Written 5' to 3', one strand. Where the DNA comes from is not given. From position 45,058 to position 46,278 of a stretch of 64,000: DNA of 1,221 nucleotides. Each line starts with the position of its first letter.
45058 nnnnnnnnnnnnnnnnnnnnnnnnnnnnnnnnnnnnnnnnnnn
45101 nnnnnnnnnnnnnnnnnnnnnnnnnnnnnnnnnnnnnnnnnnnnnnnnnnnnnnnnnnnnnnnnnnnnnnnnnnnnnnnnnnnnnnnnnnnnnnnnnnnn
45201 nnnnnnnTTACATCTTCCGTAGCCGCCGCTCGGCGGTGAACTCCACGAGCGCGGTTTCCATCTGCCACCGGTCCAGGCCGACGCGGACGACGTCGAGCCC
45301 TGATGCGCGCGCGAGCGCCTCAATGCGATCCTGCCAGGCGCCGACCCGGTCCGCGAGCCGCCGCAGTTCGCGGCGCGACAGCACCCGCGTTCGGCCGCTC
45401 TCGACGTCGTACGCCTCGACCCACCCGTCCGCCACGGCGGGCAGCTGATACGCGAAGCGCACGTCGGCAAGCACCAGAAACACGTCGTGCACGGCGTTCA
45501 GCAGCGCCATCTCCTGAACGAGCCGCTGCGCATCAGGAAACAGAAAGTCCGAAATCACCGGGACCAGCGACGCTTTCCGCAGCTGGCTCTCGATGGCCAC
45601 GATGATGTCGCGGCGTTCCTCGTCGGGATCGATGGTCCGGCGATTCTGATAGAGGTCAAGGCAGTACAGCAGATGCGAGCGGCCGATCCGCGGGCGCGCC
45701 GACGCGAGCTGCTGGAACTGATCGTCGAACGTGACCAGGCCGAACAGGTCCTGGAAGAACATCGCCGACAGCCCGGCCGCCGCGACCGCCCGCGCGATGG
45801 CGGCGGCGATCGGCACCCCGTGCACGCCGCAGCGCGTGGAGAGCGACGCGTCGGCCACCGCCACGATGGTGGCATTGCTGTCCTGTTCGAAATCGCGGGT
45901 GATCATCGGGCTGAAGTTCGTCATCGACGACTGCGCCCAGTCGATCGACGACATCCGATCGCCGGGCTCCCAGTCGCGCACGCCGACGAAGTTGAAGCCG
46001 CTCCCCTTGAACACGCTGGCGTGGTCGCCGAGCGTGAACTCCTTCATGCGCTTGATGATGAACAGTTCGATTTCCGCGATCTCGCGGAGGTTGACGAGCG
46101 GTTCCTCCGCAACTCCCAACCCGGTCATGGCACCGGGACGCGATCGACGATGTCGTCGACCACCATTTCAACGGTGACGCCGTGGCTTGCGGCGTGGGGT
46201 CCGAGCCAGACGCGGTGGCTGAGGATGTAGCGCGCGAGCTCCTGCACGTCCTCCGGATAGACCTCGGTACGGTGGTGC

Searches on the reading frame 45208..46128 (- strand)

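Call 11: search_protein_families(library=pfam, proteins=[window:45208-46128:-])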
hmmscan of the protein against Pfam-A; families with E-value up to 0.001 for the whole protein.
window:45208-46128:- (306 aa): 1 family
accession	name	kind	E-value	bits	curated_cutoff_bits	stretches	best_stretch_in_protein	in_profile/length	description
PF01882.25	DUF58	-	4.6e-19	68.9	23.4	1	50-256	2-203/216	Protein of unknown function DUF58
